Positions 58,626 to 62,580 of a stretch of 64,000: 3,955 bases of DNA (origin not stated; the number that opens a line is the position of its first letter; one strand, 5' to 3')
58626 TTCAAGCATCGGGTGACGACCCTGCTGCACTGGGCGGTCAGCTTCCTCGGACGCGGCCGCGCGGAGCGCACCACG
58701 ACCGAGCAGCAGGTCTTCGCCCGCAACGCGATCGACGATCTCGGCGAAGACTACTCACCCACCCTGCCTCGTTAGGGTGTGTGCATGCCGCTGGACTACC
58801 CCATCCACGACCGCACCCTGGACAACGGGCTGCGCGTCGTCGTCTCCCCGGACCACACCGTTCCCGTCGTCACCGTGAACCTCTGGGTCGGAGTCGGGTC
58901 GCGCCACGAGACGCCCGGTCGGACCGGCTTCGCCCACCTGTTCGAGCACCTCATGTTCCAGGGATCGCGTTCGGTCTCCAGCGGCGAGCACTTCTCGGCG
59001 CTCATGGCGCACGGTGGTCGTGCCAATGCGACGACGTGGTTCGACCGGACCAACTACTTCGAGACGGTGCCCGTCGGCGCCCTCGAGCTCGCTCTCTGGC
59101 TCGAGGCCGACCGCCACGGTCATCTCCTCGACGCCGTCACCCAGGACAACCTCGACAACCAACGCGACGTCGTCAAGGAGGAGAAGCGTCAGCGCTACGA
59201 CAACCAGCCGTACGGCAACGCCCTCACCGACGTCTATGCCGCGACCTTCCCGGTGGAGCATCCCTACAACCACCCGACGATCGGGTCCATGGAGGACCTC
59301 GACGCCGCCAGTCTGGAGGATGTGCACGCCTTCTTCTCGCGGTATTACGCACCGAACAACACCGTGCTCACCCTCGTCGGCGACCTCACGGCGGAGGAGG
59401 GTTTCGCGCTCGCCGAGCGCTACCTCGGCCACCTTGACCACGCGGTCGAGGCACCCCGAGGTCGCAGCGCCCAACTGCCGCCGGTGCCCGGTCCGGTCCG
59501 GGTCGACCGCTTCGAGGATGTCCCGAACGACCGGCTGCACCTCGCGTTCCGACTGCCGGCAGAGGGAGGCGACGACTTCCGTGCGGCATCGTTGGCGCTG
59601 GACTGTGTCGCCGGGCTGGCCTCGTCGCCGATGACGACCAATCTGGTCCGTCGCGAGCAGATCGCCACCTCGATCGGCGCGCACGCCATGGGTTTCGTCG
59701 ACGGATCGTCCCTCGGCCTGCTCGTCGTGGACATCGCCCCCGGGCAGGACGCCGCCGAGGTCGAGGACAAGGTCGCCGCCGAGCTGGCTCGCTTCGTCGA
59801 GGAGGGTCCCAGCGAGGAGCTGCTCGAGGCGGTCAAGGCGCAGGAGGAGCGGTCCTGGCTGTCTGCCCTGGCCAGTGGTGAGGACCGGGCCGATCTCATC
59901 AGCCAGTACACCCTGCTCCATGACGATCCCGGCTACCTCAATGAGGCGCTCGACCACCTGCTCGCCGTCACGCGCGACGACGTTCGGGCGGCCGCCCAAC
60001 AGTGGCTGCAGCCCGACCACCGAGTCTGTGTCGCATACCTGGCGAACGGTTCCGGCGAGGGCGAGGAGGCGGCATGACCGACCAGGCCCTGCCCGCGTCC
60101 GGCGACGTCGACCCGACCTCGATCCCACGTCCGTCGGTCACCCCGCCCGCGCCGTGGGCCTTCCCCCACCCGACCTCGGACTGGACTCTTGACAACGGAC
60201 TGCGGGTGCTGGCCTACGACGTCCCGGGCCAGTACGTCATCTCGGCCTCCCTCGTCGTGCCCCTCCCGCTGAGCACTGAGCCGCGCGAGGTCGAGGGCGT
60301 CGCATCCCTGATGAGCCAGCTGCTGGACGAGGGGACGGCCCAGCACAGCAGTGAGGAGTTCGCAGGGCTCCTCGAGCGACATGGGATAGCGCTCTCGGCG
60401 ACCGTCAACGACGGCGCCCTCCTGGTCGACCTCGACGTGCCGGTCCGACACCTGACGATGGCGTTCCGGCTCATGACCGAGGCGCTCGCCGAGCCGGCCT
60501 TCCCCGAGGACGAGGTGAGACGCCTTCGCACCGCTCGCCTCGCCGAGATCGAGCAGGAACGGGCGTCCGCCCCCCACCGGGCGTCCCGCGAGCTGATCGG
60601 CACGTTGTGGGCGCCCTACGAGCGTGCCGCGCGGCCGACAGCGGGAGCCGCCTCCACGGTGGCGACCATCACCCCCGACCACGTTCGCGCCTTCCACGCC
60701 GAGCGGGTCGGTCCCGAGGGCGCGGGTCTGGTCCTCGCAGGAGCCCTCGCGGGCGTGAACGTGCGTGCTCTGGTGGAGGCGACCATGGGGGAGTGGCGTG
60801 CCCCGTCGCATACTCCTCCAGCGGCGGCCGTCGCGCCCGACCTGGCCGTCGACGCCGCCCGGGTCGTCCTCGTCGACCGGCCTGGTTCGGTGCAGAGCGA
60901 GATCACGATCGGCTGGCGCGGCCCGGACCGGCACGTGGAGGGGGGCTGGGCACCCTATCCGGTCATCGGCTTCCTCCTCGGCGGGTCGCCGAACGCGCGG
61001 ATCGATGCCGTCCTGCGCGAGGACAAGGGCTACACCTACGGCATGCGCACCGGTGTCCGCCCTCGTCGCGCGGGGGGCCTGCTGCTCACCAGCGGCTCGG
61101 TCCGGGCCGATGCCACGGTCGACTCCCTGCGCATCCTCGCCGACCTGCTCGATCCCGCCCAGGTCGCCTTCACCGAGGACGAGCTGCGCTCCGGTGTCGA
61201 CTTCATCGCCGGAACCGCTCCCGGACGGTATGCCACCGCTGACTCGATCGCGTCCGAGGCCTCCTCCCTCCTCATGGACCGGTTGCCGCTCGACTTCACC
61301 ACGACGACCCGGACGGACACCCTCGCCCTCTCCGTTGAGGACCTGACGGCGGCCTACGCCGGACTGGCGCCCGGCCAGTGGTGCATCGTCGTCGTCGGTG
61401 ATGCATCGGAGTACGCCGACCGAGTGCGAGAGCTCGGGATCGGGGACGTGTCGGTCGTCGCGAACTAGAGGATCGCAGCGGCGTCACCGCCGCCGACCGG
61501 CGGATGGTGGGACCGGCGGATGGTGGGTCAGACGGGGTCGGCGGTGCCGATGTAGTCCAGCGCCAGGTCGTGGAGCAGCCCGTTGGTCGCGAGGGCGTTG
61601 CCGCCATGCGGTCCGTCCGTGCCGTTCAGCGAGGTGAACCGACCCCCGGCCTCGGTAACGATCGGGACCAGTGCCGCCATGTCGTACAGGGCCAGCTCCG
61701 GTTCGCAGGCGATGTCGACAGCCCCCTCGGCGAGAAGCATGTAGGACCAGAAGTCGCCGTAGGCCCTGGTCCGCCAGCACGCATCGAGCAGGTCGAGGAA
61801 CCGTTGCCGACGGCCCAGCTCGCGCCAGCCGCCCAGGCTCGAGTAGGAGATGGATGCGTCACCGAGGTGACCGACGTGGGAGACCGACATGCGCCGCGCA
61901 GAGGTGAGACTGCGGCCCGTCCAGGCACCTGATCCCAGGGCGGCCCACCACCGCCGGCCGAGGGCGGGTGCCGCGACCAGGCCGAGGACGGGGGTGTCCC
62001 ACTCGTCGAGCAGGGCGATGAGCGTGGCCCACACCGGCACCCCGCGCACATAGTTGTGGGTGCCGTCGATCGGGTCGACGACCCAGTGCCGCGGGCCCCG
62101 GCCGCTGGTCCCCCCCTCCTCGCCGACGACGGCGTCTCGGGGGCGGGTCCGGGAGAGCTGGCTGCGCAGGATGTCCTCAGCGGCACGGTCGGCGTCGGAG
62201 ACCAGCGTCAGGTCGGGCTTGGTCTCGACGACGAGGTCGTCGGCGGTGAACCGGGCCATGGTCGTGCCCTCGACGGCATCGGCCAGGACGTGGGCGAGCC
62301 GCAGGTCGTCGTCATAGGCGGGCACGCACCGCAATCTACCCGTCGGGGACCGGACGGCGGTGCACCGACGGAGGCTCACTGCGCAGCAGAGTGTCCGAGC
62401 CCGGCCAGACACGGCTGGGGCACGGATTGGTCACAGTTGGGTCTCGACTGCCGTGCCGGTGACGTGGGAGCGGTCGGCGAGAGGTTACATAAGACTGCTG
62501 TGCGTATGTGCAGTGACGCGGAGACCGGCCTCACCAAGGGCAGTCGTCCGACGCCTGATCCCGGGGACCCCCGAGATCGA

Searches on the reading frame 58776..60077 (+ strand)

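Call 35: search_protein_families(library=pfam, proteins=[window:58776-60077:+], max_evalue=0.00001)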
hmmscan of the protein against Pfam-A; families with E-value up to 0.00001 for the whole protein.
window:58776-60077:+ (433 aa): 2 families
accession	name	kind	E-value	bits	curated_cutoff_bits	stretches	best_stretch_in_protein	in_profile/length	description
PF05193.26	Peptidase_M16_C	-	4.4e-28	98.8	23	1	179-356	3-180/181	Peptidase M16 inactive domain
PF00675.25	Peptidase_M16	-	5e-21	75.6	22.3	1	21-158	2-136/149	Insulinase (Peptidase family M16)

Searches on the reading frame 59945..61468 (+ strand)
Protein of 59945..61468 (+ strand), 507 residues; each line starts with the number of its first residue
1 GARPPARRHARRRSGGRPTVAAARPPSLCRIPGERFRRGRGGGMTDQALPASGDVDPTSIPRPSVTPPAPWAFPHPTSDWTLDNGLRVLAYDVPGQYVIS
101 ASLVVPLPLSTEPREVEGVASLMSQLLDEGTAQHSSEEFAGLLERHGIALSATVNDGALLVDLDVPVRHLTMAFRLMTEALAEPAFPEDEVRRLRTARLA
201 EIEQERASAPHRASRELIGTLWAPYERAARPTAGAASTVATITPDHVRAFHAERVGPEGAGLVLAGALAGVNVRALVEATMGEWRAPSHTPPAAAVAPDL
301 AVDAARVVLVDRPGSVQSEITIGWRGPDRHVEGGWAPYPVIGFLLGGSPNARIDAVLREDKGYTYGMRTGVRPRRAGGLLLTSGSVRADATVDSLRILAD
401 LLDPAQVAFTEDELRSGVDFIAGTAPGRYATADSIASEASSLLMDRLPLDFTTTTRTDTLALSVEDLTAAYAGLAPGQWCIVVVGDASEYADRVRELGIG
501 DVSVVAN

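Call 71: search_protein_families(library=pfam, proteins=[window:59945-61468:+], max_evalue=0.00001)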
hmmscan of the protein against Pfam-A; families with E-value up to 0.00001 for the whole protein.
window:59945-61468:+ (507 aa): 2 families
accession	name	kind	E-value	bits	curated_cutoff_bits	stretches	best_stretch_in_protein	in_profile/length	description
PF05193.26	Peptidase_M16_C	-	2.2e-14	54.2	23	1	241-415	1-175/181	Peptidase M16 inactive domain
PF00675.25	Peptidase_M16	-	6.5e-09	36.3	22.3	1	101-222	15-136/149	Insulinase (Peptidase family M16)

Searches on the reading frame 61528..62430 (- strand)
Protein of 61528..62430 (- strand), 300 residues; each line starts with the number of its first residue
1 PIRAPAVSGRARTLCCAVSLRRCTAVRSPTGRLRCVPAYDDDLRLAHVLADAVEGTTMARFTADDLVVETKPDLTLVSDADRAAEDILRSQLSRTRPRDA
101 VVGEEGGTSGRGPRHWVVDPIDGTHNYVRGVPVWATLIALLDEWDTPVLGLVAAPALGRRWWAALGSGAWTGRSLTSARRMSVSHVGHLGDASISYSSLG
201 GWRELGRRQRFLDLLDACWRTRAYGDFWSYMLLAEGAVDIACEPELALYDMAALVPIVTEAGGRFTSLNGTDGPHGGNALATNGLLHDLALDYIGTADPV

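Call 71: search_protein_families(library=pfam, proteins=[window:61528-62430:-], max_evalue=0.00001)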
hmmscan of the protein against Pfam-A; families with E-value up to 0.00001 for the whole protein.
window:61528-62430:- (300 aa): 1 family
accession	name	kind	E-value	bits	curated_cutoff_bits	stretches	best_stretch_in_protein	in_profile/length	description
PF00459.30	Inositol_P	-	3.6e-42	145.2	27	1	56-287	19-259/271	Inositol monophosphatase family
